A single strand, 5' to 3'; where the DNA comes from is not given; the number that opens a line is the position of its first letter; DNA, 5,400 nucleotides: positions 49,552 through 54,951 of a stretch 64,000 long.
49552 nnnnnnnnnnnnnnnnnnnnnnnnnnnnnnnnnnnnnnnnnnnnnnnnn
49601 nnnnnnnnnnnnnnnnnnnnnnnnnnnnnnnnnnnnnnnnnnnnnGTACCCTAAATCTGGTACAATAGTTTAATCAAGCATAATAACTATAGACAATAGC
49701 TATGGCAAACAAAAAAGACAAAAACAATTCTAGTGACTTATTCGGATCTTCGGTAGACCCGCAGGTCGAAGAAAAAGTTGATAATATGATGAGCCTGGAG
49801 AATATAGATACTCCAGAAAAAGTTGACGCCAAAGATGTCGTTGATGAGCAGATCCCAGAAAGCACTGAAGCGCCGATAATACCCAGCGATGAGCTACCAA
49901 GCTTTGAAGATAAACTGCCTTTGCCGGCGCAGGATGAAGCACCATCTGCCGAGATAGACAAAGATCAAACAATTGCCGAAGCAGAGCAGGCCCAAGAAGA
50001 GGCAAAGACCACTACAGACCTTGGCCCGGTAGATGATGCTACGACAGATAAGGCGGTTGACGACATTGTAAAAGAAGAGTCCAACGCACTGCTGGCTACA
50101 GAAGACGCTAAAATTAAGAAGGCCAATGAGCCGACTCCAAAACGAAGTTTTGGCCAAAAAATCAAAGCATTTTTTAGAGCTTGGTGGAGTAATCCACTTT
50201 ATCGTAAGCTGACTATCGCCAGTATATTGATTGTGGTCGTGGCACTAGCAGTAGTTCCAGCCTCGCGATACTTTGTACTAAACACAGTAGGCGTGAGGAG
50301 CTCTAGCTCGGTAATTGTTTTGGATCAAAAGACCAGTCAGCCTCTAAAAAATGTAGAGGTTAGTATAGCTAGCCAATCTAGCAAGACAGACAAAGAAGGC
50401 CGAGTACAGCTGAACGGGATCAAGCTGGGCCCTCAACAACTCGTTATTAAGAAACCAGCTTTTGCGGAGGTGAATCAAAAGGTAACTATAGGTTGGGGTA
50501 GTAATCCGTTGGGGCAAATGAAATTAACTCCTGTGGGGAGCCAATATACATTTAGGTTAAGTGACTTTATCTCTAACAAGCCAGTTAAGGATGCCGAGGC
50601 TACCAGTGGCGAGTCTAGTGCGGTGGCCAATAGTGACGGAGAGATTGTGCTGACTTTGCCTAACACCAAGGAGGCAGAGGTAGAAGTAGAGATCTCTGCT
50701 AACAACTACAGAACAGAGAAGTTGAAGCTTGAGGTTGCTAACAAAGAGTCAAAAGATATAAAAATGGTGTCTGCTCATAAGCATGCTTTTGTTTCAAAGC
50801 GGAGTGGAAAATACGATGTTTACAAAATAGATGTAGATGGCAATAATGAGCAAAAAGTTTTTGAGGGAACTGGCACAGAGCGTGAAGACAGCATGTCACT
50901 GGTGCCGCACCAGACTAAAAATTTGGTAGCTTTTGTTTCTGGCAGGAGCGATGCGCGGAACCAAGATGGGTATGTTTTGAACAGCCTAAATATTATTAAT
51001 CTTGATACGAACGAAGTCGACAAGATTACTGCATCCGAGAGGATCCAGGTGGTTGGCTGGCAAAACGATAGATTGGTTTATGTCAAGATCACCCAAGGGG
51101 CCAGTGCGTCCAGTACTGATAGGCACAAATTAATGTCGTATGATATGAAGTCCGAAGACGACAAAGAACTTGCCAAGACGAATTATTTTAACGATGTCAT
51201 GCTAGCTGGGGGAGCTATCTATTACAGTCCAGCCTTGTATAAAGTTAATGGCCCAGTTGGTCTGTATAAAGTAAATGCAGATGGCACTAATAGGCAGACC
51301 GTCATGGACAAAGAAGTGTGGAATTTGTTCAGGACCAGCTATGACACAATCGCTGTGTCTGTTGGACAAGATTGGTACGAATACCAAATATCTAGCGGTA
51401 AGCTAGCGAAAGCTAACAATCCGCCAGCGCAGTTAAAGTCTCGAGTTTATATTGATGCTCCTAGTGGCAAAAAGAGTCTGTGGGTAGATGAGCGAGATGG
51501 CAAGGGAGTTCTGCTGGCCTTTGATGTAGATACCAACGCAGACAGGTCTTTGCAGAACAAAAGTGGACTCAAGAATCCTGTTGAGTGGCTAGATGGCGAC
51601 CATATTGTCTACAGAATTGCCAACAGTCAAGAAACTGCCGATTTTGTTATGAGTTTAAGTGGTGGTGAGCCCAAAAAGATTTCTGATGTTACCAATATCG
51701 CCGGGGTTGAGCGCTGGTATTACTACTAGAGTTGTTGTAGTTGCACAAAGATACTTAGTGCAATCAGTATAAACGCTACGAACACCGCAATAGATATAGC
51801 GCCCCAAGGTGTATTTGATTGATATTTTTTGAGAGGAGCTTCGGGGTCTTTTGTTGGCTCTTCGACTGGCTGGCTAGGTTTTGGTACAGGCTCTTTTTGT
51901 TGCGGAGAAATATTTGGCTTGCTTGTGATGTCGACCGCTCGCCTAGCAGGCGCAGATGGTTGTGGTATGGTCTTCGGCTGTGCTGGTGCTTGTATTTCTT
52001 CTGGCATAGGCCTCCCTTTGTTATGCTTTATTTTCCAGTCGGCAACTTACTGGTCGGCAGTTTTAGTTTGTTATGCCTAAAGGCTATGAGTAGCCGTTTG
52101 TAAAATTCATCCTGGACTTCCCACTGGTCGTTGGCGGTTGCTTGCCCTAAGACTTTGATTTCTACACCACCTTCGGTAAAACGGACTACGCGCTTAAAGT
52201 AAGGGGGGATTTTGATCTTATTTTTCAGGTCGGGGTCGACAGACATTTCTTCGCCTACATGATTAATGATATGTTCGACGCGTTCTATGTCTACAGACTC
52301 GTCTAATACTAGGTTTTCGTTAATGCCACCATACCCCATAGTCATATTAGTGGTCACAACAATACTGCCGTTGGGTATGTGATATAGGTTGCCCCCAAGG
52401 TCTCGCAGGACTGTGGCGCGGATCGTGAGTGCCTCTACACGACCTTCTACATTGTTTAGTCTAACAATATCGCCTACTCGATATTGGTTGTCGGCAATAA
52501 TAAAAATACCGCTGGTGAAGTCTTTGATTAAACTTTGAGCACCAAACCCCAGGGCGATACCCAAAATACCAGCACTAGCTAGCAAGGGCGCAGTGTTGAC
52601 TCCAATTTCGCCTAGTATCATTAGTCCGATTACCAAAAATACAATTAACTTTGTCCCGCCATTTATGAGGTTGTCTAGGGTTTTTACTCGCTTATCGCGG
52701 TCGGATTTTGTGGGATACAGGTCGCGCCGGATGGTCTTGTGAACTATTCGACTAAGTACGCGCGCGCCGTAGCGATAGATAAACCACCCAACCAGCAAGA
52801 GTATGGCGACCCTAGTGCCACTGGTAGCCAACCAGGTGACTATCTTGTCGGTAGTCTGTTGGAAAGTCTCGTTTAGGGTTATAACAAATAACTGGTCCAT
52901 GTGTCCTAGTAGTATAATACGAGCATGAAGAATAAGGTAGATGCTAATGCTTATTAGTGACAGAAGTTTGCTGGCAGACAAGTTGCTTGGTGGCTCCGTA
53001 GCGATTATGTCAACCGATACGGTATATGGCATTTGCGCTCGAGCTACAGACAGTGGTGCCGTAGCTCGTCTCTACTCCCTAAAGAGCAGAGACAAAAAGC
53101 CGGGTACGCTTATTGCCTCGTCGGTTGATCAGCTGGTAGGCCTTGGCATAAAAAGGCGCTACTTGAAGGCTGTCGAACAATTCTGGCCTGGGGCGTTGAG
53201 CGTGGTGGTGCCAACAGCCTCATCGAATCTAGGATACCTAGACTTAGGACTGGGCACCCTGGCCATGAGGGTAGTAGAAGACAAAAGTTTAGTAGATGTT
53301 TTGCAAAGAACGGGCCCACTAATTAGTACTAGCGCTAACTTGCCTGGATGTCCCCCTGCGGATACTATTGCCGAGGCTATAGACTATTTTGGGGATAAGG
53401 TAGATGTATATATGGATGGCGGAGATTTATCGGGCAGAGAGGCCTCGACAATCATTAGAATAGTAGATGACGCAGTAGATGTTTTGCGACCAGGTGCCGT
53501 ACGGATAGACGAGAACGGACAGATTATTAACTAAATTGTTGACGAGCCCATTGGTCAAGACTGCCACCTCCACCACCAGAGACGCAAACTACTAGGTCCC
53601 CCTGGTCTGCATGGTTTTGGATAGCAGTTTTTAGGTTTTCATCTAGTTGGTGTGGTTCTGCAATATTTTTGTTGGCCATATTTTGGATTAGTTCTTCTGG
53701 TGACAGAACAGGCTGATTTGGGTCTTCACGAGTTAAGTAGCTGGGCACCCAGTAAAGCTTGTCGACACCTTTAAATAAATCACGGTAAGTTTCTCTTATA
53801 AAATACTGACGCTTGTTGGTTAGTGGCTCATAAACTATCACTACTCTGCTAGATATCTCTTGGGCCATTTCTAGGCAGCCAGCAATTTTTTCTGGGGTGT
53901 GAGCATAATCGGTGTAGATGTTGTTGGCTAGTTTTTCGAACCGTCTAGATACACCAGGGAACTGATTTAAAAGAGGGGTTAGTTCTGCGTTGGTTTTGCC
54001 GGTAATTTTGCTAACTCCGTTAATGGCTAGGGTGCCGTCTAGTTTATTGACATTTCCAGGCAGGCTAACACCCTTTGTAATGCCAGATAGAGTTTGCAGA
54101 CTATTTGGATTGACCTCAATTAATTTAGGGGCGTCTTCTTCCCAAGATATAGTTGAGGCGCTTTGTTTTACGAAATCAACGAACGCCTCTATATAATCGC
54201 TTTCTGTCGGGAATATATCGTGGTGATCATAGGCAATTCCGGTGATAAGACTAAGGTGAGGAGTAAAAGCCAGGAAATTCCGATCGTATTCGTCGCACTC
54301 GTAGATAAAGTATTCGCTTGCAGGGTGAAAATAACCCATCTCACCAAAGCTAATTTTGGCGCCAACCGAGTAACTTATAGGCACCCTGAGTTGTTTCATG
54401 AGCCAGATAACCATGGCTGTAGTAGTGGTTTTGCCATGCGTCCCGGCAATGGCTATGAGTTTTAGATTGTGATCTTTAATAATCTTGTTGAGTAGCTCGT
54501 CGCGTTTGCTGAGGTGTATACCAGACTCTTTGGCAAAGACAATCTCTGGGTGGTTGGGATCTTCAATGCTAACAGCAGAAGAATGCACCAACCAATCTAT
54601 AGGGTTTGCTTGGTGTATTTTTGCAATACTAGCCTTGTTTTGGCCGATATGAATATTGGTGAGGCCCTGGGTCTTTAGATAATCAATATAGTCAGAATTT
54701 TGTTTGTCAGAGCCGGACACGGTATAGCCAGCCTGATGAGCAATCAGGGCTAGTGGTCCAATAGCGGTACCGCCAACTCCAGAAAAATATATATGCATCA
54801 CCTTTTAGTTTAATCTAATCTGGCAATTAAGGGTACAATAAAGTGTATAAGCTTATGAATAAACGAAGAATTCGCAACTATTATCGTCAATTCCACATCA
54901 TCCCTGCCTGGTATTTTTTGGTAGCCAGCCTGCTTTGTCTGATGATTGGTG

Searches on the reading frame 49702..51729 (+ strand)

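Call 71: search_protein_families(library=pfam, proteins=[window:49702-51729:+], max_evalue=0.00001)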
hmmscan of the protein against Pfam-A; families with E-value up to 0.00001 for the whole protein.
window:49702-51729:+ (675 aa): 2 families
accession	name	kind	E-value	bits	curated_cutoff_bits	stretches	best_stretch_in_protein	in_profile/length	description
PF13620.12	CarboxypepD_reg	-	1.2e-10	42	32.3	1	205-268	5-74/82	Carboxypeptidase regulatory-like domain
PF13715.12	CarbopepD_reg_2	-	1.6e-08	34.9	32.2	0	206-265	5-66/88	CarboxypepD_reg-like domain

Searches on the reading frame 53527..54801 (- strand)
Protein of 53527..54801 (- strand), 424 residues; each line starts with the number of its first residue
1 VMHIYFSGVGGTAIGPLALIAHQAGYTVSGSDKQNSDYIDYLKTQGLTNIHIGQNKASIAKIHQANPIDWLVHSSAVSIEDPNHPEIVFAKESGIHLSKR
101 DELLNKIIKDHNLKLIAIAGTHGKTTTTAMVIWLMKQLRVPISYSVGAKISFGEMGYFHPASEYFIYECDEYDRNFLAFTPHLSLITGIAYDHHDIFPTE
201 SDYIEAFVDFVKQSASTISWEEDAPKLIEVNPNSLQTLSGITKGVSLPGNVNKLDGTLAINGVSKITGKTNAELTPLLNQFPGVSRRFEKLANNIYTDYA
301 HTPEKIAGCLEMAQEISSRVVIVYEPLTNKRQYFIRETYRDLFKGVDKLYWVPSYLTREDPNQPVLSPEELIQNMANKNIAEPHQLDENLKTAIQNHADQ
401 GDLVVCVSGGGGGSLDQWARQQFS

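Call 71: search_protein_families(library=pfam, proteins=[window:53527-54801:-], max_evalue=0.00001)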
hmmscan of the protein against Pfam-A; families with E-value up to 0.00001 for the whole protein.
window:53527-54801:- (424 aa): 3 families
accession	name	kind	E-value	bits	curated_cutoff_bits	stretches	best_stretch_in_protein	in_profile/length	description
PF01225.30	Mur_ligase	-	1e-14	55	21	1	3-110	1-93/95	Mur ligase family, catalytic domain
PF02875.26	Mur_ligase_C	-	2.3e-10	41.8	28.4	1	286-408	1-125/127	Mur ligase, glutamate ligase domain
PF08245.18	Mur_ligase_M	-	1.5e-08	35.3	24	1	118-216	1-115/200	Mur ligase middle domain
